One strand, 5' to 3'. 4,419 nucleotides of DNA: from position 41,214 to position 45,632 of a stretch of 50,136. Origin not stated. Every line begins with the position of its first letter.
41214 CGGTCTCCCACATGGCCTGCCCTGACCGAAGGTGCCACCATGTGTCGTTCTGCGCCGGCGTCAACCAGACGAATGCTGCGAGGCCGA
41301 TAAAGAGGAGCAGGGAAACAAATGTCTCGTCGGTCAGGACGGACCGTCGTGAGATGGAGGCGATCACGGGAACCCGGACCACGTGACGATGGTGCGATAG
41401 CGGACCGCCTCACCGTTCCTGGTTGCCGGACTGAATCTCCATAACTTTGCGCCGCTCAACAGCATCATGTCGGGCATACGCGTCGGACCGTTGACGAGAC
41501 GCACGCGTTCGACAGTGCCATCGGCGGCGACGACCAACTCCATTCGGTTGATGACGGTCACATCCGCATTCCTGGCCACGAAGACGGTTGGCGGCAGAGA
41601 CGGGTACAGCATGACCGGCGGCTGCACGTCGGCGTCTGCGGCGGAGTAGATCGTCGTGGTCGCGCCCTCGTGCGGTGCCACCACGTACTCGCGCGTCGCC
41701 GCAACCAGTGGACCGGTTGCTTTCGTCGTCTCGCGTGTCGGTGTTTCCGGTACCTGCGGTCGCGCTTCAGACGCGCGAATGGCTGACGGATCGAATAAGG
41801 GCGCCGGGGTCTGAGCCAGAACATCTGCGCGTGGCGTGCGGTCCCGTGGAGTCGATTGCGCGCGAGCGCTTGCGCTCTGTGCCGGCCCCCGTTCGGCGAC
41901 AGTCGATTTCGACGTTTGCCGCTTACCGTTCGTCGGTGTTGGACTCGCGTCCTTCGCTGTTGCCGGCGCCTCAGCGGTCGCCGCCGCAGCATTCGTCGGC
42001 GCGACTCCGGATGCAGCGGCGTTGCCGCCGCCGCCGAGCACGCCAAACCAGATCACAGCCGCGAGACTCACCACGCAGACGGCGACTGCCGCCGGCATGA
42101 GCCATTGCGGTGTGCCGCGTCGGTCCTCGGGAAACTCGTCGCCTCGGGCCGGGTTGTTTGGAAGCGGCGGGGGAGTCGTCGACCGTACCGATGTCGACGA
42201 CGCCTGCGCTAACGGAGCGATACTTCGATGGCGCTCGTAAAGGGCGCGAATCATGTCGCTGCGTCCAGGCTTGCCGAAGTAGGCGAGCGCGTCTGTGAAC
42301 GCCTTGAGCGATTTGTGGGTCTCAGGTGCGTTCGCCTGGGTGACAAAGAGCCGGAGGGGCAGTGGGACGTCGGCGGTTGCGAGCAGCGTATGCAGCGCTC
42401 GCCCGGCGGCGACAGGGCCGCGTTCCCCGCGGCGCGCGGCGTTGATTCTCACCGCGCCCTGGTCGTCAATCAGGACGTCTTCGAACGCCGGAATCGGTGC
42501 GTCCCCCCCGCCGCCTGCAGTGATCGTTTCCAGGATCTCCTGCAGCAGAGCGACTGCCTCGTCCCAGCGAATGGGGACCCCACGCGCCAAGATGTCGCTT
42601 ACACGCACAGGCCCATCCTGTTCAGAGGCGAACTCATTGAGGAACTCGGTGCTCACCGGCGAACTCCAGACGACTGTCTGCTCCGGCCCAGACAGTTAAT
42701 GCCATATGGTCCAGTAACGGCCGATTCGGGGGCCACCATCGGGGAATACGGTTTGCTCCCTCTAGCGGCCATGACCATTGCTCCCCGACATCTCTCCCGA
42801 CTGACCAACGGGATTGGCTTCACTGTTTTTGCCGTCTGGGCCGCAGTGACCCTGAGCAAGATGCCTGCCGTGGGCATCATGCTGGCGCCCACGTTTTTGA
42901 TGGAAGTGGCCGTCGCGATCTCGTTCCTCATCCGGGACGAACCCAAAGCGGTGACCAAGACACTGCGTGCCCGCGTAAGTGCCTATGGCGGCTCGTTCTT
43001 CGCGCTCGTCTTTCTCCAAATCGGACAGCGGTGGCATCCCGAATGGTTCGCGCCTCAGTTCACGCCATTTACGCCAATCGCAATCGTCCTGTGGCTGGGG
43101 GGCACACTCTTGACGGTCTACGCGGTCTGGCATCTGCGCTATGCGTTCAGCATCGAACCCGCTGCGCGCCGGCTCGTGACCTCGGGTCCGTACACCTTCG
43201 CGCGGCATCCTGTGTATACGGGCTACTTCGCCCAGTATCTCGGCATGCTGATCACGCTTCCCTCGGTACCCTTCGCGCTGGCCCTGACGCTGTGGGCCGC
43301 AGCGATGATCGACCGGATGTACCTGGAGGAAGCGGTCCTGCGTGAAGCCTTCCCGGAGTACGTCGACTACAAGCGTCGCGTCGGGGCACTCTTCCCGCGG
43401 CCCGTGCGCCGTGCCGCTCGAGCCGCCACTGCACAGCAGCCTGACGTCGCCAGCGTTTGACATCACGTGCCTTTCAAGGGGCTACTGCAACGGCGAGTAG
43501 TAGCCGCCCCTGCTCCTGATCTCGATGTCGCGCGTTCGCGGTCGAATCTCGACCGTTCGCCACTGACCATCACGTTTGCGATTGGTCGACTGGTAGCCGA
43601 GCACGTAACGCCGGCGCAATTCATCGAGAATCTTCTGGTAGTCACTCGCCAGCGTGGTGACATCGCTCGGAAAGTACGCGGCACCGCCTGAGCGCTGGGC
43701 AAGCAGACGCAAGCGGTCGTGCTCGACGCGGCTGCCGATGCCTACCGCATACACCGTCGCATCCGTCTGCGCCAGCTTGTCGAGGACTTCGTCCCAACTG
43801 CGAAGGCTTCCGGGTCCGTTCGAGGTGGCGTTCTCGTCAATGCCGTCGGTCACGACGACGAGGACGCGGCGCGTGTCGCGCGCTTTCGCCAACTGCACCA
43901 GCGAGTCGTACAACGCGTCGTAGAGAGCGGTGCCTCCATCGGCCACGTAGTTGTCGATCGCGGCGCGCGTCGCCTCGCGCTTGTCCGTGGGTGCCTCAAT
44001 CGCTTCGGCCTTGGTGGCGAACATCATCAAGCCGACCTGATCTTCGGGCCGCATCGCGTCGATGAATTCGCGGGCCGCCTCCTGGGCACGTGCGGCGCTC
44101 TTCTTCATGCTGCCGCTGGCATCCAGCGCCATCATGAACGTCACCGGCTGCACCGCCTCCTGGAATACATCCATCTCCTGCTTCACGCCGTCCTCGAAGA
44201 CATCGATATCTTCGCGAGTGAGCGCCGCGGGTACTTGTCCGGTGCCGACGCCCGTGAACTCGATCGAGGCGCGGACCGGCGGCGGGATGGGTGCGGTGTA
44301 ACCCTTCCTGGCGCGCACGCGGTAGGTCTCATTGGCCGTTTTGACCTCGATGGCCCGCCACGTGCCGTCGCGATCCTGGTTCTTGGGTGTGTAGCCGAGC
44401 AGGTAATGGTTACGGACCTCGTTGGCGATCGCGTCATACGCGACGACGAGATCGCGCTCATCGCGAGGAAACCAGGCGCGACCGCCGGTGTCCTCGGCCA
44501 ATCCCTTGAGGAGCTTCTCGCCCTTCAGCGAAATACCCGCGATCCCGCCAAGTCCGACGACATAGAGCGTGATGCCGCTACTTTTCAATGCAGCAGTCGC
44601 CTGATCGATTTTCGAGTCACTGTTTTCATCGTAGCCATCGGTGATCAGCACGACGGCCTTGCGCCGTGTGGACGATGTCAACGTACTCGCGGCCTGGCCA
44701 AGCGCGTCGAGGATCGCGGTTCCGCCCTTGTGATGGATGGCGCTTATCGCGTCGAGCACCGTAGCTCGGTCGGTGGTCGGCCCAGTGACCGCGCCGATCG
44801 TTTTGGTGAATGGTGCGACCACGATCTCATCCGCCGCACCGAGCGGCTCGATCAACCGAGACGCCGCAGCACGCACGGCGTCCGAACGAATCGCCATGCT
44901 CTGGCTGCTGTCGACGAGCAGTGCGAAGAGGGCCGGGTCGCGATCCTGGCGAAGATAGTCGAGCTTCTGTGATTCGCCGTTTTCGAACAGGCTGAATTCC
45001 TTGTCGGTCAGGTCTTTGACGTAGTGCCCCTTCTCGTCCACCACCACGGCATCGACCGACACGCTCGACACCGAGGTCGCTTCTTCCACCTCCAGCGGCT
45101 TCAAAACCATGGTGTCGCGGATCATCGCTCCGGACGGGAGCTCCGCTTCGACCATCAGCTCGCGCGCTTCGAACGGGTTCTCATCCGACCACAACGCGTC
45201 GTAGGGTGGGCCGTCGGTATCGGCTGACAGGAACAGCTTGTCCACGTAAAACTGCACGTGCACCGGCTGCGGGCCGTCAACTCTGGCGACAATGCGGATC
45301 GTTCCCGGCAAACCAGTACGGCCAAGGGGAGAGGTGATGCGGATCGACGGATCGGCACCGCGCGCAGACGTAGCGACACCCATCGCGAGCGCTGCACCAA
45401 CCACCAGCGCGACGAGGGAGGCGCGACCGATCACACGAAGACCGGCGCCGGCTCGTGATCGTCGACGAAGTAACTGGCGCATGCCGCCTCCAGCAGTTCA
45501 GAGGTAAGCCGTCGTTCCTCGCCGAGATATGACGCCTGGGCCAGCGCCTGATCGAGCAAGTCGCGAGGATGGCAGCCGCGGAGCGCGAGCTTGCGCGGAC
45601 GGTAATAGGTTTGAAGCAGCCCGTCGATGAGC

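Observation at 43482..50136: Tad pilus operon carries a wHTH-AAA+ ATPase and a secreted tandem-VWA protein where tadE/F/G normally sit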

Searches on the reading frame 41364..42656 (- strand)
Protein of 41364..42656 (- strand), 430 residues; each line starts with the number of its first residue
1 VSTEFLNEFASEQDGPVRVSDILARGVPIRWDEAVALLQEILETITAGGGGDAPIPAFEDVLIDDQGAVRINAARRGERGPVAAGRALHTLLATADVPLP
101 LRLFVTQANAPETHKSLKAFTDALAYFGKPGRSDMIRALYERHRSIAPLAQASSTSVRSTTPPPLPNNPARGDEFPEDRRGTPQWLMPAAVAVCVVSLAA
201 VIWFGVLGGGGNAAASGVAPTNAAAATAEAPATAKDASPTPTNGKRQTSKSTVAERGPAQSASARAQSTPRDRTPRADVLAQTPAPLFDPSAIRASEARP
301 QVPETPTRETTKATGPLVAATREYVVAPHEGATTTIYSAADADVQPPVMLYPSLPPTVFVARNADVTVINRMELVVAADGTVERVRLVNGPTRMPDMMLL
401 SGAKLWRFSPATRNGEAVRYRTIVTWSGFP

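Call 5: search_protein_families(library=pfam, proteins=[window:41364-42656:-], max_evalue=0.01)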
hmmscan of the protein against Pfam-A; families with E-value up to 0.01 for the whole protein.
window:41364-42656:- (430 aa): 1 family
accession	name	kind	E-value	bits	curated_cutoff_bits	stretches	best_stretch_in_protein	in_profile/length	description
PF03544.19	TonB_C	-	0.00071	20.4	24.6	1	371-425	19-74/79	Gram-negative bacterial TonB protein C-terminal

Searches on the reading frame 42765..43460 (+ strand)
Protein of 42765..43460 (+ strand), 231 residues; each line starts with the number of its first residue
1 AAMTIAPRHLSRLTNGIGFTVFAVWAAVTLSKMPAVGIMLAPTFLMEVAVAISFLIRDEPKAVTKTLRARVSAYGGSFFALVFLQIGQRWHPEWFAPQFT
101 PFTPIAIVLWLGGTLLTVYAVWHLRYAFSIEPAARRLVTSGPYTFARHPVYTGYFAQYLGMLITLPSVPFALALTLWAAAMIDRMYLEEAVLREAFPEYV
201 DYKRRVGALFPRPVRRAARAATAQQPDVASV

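Call 71: search_protein_families(library=pfam, proteins=[window:42765-43460:+], max_evalue=0.01)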
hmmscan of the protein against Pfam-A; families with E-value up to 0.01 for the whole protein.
window:42765-43460:+ (231 aa): 4 families
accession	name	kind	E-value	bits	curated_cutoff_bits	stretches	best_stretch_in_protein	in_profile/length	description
PF04191.18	PEMT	-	4.7e-10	40.3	25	1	106-197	6-103/105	Phospholipid methyltransferase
PF04140.19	ICMT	-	1.1e-07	32.6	24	1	115-193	10-94/95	Isoprenylcysteine carboxyl methyltransferase (ICMT) family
PF06966.17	DUF1295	-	0.0008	19.4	20.4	1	98-184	116-203/235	Protein of unknown function (DUF1295)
PF02544.21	Steroid_dh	-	0.0015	18.9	22.6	1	78-201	20-140/150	3-oxo-5-alpha-steroid 4-dehydrogenase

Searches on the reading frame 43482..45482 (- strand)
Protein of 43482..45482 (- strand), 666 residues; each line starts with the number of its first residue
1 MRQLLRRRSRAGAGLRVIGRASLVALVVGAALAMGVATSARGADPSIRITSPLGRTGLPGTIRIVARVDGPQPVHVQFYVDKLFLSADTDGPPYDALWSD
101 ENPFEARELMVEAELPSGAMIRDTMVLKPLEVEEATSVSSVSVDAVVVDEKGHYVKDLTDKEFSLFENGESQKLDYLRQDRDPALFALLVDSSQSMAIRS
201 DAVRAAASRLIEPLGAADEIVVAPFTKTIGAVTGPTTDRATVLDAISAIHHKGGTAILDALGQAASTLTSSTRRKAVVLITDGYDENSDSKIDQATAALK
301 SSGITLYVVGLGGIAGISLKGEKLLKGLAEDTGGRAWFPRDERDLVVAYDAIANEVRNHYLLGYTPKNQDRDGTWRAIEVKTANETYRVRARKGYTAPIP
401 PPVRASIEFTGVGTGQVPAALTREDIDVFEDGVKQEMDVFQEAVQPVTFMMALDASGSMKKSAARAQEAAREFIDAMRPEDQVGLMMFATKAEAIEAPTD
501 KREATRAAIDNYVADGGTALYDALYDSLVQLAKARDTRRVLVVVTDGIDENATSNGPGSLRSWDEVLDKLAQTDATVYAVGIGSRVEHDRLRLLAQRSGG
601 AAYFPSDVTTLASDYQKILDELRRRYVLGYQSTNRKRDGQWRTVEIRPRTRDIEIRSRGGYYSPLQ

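Call 5: search_protein_families(library=pfam, proteins=[window:43482-45482:-], max_evalue=0.01)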
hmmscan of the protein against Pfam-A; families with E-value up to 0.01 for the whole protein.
window:43482-45482:- (666 aa): 6 families
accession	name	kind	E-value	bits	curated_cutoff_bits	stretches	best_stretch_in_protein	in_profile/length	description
PF00092.34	VWA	-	2.3e-29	103.3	23.8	2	452-612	5-169/174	von Willebrand factor type A domain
PF13519.12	VWA_2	-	1e-28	100.5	27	2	450-547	2-106/107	von Willebrand factor type A domain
PF13768.12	VWA_3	-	1.3e-20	74.5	27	2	451-604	5-155/155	von Willebrand factor type A domain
PF05762.20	VWA_CoxE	-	6.6e-13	49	26.4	2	179-307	52-183/222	VWA domain containing CoxE-like protein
PF01882.25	DUF58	-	1.1e-06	28.4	23.4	1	447-555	36-147/216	Protein of unknown function DUF58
PF17957.7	Big_7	-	0.00029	21.9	24.1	1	45-101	1-59/70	Bacterial Ig domain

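Call 6: search_protein_families(library=ncbifam, proteins=[window:43482-45482:-], max_evalue=0.01)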
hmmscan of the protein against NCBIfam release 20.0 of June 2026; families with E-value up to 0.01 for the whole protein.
window:43482-45482:- (666 aa): 6 families
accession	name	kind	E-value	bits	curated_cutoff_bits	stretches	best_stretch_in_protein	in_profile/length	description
TIGR03436.1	acidobact_VWFA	subfamily_domain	4e-88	296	81.25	2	136-397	5-323/324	VWA domain-containing protein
NF047508.1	VWA_BatA_Lepto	exception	2.8e-19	69.3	380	2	438-614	80-265/315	VWA domain-containing protein BatA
TIGR02442.1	Cob-chelat-sub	hypoth_equivalog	6.2e-18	64.6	779.45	2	447-600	473-635/641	putative cobaltochelatase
TIGR03788.1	marine_srt_targ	equivalog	4.8e-13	48.4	551.65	2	450-589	275-412/629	marine proteobacterial sortase target protein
NF010238.0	PRK13685.1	subfamily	7.8e-13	48.2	432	1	448-530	98-186/335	hypothetical protein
TIGR00868.1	hCaCC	subfamily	5.4e-08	31.1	900.85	1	250-352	378-473/863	calcium-activated chloride channel protein 1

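Call 69: search_protein_families(library=padloc, proteins=[window:43482-45482:-], max_evalue=0.01)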
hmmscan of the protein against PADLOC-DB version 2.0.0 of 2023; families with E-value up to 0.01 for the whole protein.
window:43482-45482:- (666 aa): 0 families

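Call 70: search_solved_structures(query=window:43482-45482:-, max_evalue=0.001)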
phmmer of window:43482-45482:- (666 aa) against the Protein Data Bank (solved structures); distinct sequences matched with E-value up to 0.001: 0.
